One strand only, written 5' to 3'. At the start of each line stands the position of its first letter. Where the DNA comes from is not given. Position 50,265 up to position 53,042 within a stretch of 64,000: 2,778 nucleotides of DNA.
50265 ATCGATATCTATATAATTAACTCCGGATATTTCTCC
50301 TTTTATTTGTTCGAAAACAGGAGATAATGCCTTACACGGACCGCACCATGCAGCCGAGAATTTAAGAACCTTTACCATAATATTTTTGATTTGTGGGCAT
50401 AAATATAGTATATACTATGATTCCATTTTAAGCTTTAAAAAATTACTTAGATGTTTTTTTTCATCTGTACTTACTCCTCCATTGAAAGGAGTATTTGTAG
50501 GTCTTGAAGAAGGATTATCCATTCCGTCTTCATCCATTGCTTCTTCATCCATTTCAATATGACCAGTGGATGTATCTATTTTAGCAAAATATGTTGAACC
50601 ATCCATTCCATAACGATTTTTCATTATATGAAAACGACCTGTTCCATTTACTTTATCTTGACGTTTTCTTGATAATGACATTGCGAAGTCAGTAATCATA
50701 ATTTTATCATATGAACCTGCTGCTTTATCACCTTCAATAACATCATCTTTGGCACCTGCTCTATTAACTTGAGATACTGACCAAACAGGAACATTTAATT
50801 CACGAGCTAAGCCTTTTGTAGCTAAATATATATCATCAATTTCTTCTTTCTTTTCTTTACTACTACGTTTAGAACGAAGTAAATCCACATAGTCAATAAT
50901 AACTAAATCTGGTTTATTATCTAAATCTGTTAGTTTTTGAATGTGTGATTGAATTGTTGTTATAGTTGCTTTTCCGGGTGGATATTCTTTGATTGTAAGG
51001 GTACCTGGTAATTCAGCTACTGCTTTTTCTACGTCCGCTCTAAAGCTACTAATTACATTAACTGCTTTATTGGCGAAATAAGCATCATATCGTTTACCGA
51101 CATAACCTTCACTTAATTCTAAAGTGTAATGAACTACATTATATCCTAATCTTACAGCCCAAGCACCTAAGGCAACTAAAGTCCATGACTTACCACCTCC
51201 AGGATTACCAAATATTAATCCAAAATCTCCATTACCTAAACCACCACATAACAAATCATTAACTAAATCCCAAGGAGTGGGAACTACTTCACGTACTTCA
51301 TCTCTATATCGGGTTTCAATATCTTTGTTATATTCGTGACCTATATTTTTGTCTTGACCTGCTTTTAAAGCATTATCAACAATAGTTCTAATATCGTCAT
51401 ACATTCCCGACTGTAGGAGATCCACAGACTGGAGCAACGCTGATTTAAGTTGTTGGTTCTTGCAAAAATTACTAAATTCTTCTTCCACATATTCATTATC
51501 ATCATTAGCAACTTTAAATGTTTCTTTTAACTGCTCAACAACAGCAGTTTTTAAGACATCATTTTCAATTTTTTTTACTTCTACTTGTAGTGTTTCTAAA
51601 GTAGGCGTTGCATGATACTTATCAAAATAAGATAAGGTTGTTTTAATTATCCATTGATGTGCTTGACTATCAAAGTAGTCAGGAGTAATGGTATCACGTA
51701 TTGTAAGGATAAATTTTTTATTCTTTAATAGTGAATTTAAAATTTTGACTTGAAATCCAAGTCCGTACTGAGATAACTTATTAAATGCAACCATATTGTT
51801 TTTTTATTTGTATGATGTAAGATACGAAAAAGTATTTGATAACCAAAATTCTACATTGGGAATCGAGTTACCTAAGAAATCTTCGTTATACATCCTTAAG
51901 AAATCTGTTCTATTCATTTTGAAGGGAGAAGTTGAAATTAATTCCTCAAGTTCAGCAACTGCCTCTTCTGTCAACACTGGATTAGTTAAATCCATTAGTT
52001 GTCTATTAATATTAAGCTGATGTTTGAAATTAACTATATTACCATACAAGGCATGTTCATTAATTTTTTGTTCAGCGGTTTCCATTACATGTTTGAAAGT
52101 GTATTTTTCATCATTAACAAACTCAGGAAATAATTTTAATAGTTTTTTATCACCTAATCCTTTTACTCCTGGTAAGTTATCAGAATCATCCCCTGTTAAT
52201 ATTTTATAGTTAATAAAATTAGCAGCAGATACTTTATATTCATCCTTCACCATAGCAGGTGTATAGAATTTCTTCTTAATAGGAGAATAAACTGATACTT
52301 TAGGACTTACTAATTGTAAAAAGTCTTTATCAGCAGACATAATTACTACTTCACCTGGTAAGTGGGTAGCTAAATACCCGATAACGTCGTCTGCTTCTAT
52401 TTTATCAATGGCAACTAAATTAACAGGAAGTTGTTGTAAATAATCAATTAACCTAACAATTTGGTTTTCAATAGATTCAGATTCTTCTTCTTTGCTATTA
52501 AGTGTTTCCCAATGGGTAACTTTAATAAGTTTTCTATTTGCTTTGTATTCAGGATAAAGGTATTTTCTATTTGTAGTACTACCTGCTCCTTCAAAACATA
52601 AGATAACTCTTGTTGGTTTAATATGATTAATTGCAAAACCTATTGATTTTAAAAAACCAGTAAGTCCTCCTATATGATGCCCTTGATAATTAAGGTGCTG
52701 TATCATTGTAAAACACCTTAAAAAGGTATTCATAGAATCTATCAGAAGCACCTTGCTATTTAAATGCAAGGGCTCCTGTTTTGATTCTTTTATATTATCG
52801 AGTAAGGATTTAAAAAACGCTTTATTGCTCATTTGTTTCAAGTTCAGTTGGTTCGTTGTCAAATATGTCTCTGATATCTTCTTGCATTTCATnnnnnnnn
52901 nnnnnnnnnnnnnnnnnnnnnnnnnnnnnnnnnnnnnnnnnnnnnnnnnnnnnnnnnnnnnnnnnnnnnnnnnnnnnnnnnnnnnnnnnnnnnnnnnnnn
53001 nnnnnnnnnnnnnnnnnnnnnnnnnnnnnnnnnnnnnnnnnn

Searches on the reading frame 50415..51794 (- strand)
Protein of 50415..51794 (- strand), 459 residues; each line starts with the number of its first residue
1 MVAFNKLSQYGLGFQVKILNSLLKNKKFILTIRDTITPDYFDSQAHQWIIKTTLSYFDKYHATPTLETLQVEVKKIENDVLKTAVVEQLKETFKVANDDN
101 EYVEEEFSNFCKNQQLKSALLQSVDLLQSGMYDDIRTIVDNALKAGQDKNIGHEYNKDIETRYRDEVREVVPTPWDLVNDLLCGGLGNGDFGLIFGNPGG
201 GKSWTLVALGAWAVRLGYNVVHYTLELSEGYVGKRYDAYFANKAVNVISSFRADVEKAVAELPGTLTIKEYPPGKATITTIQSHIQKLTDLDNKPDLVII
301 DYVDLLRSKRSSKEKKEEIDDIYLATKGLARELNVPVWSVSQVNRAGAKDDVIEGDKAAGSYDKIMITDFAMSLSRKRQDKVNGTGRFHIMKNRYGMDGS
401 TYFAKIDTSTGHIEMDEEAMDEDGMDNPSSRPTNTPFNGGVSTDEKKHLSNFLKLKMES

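Call 37: search_dna_similar(query=window:50415-51794:-, collection=phages, mode=protein, max_rows=8)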
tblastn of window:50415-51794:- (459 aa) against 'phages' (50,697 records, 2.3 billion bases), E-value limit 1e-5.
Records with a match: 2574; places in all: 2577; records where one place covers at least 80% of the query: 2440.
Best place of each record, by identity: <60% 2574.
By first word of the organism name: Escherichia 663; Synechococcus 377; Klebsiella 334; Salmonella 184; Vibrio 132; Shigella 83; Aeromonas 78; Acinetobacter 68; Cyanophage 61; Enterobacter 55; and 63 more.
By host as written in the record: - 457; Escherichia coli 276; Klebsiella pneumoniae 113; Synechococcus 107; Synechococcus sp. 38; Escherichia coli O157:H7 35; Synechococcus sp. WH7803 28; Aeromonas salmonicida 28; and 586 more.
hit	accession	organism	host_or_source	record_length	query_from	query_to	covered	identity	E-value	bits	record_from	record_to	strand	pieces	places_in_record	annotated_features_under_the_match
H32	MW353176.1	Flavobacterium phage vB_FspM_immuto_3-5A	Flavobacterium sp. LMO8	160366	1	413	90%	57.3%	2e-151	481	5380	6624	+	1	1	replicative DNA helicase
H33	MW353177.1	Flavobacterium phage vB_FspM_immuto_13-6C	Flavobacterium sp. LMO8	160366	1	413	90%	57.3%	2e-151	481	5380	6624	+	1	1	replicative DNA helicase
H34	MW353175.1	Flavobacterium phage vB_FspM_immuto_2-6A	Flavobacterium sp. LMO8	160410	1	413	90%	57.3%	2e-151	481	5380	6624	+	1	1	replicative DNA helicase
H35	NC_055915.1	Flavobacterium phage vB_FspM_immuto_2-6A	Flavobacterium sp. LMO8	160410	1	413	90%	57.3%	2e-151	481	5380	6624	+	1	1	replicative DNA helicase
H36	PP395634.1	Microcystis phage Mel-JY01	Microcystis elabens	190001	7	413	89%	47.6%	8e-107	353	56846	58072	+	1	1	helicase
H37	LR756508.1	uncultured phage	metagenomic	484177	7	413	89%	38.4%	7e-89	301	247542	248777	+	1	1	record has no annotation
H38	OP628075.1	Lysinibacillus phage vB_LfM_LysYB1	Lysinibacillus fusiformis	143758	10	406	86%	34.6%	4e-50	189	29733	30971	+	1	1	DNA helicase activity protein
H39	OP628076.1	Lysinibacillus phage vB_LfM_LysYB2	Lysinibacillus fusiformis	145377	10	406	86%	34.6%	4e-50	189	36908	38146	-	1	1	DNA helicase activity protein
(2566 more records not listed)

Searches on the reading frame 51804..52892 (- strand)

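Call 67: search_protein_families(library=phrogs, proteins=[window:51804-52892:-], max_evalue=0.00001)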
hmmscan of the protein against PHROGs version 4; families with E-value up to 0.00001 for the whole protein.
window:51804-52892:- (362 aa): 1 family
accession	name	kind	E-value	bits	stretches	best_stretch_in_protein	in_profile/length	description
phrog_107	-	DNA, RNA and nucleotide metabolism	1.1e-37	131.3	1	12-305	80-363/542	exonuclease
